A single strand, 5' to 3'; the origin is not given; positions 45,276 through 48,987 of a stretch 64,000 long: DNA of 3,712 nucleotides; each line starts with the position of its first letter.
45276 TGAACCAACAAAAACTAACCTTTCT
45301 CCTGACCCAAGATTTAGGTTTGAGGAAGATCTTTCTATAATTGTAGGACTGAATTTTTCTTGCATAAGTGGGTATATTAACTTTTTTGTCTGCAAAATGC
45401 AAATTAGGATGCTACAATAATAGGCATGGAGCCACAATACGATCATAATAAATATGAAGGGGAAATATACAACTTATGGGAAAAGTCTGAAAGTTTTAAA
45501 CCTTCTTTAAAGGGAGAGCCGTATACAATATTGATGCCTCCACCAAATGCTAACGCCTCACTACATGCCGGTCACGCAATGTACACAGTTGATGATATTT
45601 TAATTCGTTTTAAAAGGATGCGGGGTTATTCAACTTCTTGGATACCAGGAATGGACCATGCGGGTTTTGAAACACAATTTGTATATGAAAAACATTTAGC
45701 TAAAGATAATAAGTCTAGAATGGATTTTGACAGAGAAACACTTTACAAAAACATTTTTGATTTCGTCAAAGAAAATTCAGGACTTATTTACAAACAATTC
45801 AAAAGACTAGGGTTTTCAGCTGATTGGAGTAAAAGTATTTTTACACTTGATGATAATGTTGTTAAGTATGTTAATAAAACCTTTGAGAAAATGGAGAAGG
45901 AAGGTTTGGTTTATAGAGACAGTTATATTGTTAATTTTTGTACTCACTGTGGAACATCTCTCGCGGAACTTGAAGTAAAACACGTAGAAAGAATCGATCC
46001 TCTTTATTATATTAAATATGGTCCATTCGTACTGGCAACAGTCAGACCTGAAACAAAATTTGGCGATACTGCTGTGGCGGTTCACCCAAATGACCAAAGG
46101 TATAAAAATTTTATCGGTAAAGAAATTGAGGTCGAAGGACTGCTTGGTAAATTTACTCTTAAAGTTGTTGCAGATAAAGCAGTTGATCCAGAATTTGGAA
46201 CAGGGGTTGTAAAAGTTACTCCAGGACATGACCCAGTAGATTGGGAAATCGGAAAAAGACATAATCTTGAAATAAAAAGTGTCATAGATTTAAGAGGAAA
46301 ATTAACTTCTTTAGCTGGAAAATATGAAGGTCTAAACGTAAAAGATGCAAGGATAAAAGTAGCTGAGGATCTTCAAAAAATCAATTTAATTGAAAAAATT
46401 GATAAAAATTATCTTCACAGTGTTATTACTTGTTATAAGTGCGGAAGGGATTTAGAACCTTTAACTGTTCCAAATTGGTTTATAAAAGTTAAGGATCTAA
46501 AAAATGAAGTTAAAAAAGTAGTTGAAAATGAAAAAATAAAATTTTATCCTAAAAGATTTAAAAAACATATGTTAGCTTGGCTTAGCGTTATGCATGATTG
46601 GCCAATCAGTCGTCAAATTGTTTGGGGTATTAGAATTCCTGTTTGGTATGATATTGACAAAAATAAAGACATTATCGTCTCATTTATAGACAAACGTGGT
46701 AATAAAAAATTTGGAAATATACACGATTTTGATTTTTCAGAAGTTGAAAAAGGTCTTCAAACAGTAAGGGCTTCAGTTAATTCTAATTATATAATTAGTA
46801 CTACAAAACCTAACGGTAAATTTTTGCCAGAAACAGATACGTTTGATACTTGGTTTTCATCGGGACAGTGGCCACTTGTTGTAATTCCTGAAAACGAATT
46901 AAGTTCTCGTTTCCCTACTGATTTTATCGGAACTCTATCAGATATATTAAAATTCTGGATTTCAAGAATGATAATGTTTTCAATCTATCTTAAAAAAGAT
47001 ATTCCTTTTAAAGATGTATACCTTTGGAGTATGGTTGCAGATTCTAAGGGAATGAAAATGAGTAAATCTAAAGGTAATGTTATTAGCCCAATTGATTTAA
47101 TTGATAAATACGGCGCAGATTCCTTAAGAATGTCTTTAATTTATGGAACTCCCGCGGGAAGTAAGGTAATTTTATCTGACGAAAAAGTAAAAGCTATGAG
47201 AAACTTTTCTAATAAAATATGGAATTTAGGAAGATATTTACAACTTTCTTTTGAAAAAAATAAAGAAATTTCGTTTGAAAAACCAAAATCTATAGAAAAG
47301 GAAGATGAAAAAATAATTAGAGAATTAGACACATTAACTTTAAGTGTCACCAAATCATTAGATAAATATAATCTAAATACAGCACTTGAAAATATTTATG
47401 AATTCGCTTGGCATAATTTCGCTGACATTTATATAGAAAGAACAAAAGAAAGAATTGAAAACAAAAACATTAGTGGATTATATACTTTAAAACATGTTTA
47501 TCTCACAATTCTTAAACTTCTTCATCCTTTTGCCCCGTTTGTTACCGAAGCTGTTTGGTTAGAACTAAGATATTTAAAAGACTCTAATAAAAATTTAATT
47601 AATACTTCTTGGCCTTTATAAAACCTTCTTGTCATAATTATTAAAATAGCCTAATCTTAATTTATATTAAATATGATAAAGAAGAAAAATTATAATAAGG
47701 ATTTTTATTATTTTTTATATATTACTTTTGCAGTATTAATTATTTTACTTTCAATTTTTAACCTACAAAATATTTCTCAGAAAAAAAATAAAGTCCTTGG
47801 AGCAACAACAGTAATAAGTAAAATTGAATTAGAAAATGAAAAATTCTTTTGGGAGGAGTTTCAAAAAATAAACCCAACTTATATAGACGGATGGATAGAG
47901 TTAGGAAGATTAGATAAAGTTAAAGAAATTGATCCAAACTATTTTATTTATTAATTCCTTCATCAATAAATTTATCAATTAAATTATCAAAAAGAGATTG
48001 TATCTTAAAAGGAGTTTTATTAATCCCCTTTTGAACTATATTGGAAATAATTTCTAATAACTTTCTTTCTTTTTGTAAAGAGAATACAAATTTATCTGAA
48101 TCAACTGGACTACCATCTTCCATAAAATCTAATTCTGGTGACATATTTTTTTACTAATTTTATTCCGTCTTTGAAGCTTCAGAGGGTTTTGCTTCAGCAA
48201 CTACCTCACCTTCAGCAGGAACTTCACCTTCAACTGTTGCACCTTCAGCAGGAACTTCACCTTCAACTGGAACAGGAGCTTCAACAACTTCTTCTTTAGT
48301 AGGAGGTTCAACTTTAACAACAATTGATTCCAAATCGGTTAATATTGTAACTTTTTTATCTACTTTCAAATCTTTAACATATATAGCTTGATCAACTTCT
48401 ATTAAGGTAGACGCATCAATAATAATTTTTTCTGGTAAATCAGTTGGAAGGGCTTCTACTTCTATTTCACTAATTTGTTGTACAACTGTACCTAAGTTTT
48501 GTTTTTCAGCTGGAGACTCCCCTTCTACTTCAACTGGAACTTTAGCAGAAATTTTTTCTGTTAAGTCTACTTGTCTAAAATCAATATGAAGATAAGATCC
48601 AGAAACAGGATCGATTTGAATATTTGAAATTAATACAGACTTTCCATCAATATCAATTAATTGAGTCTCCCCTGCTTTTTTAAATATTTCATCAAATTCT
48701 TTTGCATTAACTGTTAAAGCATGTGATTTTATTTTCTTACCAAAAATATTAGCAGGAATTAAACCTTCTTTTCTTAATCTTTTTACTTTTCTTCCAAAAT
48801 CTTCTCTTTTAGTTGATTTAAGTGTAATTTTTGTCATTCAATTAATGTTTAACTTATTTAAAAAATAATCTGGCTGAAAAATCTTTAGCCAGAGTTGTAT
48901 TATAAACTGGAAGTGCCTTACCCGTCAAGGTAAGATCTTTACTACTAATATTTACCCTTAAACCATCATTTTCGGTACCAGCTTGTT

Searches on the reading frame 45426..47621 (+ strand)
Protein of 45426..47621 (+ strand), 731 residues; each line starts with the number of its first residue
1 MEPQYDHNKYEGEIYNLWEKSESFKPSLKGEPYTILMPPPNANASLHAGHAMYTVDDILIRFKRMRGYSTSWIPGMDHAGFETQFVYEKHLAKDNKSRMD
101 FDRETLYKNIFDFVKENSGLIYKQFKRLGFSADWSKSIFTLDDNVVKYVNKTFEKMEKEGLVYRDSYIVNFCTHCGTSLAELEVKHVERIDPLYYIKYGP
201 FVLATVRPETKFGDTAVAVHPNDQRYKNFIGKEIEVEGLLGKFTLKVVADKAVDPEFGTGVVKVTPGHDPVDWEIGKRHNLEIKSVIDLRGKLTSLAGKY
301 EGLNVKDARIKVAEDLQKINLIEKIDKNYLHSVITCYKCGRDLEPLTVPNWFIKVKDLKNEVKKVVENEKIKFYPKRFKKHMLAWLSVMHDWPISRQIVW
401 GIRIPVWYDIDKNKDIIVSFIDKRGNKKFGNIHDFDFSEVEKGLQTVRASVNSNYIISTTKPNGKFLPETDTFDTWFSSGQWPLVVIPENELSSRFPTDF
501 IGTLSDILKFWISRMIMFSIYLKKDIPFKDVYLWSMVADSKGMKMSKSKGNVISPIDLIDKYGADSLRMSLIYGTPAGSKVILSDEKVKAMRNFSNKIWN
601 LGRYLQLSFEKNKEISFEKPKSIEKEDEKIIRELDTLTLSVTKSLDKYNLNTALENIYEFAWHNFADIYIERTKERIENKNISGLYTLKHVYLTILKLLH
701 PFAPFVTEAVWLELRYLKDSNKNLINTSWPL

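Call 35: search_protein_families(library=pfam, proteins=[window:45426-47621:+], max_evalue=0.001)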
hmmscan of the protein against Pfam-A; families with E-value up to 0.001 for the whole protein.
window:45426-47621:+ (731 aa): 5 families
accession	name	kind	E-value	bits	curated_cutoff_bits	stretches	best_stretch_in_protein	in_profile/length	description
PF00133.28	tRNA-synt_1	-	2.5e-109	366.2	22.7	1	14-580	2-410/414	tRNA synthetases class I (I, L, M and V)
PF08264.19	Anticodon_1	-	1.8e-24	86.8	25.1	1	627-730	1-105/148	Anticodon-binding domain of tRNA ligase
PF09334.17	tRNA-synt_1g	-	3.7e-23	82.4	20.1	3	38-185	6-136/391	tRNA synthetases class I (M)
PF13603.12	tRNA-synt_1_2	-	0.00014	21.8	25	1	252-292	105-145/185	Leucyl-tRNA synthetase, editing domain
PF01921.24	tRNA-synt_1f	-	0.00019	20.9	27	1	534-594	272-332/360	tRNA synthetases class I (K)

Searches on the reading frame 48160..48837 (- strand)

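Call 35: search_protein_families(library=pfam, proteins=[window:48160-48837:-], max_evalue=0.001)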
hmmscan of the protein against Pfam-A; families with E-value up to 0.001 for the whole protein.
window:48160-48837:- (225 aa): 2 families
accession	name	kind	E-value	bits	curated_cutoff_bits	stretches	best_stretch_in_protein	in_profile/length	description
PF01386.24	Ribosomal_L25p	-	1.2e-19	70.9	23.6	1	6-87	1-82/82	Ribosomal L25p family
PF14693.11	Ribosomal_TL5_C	-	7.1e-19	68.4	27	1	95-179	1-83/84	Ribosomal protein TL5, C-terminal domain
